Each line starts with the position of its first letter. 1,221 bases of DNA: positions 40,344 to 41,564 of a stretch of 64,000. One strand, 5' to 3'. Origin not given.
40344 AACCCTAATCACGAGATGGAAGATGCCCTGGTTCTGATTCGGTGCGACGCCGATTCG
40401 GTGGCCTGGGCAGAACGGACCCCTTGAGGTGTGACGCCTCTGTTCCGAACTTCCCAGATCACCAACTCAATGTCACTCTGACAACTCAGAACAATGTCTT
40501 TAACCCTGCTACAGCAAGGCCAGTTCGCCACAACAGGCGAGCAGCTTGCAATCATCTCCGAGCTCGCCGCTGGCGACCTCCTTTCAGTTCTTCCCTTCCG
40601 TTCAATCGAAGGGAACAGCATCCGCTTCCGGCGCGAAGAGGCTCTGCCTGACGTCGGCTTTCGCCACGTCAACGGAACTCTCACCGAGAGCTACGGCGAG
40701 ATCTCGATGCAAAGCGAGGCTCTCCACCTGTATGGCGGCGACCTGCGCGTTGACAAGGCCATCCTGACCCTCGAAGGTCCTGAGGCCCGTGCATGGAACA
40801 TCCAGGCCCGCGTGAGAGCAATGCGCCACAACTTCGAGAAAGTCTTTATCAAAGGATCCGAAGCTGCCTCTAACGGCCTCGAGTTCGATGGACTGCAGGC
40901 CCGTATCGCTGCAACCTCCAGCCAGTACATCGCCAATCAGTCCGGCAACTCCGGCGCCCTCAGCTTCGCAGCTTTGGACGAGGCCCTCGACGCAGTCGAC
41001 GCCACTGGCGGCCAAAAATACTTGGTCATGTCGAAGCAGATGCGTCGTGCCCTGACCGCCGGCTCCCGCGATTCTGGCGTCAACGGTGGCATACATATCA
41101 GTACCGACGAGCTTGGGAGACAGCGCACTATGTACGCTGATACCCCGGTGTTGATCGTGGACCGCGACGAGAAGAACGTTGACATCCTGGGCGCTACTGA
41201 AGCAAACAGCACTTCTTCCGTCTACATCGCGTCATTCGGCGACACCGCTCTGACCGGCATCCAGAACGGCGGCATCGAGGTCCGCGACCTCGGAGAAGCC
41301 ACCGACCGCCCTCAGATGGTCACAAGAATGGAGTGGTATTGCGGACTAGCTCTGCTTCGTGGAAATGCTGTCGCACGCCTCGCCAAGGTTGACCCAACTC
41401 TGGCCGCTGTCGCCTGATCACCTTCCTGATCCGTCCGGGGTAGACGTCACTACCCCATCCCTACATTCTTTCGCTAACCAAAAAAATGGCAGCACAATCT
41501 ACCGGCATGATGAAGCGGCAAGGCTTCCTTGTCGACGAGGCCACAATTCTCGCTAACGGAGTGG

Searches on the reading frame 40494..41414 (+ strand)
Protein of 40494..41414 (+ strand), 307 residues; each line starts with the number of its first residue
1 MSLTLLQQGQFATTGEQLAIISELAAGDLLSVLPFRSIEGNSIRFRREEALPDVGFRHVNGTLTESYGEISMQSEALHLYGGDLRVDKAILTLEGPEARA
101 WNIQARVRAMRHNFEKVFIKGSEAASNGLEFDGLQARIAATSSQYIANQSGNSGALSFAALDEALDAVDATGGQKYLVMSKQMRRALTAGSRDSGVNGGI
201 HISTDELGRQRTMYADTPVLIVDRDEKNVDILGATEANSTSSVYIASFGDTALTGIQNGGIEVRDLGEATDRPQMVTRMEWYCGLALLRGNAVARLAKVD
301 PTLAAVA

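Call 75: search_protein_families(library=pfam, proteins=[window:40494-41414:+], max_evalue=0.001)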
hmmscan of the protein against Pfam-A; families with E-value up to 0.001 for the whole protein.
window:40494-41414:+ (307 aa): 2 families
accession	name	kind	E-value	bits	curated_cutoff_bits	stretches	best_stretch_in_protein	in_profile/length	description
PF20911.3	GP7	-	8.2e-09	35.2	27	1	50-144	41-141/313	Major capsid protein GP7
PF17236.8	SU10_MCP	-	1.6e-06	28.3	24.1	1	99-189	105-197/292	SU10 major capsid protein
